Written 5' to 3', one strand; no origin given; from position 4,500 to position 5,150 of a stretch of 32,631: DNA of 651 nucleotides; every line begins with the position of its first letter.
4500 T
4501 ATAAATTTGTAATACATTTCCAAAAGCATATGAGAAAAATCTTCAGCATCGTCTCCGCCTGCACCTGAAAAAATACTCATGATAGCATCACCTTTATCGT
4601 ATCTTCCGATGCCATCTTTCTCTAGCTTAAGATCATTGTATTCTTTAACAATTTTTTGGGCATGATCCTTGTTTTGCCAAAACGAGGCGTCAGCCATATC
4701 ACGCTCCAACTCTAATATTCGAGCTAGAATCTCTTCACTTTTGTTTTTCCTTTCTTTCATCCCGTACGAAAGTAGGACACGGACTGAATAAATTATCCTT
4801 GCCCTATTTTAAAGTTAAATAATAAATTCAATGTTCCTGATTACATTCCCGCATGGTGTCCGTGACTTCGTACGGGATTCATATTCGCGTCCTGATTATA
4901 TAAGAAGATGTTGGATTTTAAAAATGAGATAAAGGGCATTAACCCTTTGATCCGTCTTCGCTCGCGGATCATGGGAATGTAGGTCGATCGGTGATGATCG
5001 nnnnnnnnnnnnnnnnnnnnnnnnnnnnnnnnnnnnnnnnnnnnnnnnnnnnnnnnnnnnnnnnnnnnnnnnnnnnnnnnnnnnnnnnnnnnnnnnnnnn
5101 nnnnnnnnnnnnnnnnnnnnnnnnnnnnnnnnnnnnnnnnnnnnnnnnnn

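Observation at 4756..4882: Palindromic 116-bp element inserted exactly at the prfB start codon, with ATGAA duplicated on both sides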

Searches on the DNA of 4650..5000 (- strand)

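Call 41: search_rna_families(source=window, start=4650, end=5000, threshold=evalue, max_evalue=10)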
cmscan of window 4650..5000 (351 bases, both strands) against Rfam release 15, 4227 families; matches with E-value up to 10: 3.
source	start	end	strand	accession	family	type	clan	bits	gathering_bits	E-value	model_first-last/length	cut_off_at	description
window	4964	5000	+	RF01124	sR36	Gene; snRNA; snoRNA; CD-box;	-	15.9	55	0.097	1-40/55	3'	Small nucleolar RNA sR36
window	4768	4833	+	RF01730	Termite-leu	Cis-reg;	-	15.8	51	0.85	1-78/78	no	Termite-leu RNA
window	4900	4946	+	RF02844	RefA9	Gene; antisense;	-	15.5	49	8.1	1-64/64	no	Enterococcus sRNA A9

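Call 84: search_dna_similar(query=window:4750-4890:-, collection=phages, mode=distant, max_evalue=0.01)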
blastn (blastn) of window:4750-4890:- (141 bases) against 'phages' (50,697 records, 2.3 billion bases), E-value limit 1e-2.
No match.

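Call 85: search_dna_similar(query=window:4750-4890:-, collection=plasmids, mode=distant, max_evalue=0.01)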
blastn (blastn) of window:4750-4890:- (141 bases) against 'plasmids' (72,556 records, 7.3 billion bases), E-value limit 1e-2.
No match.
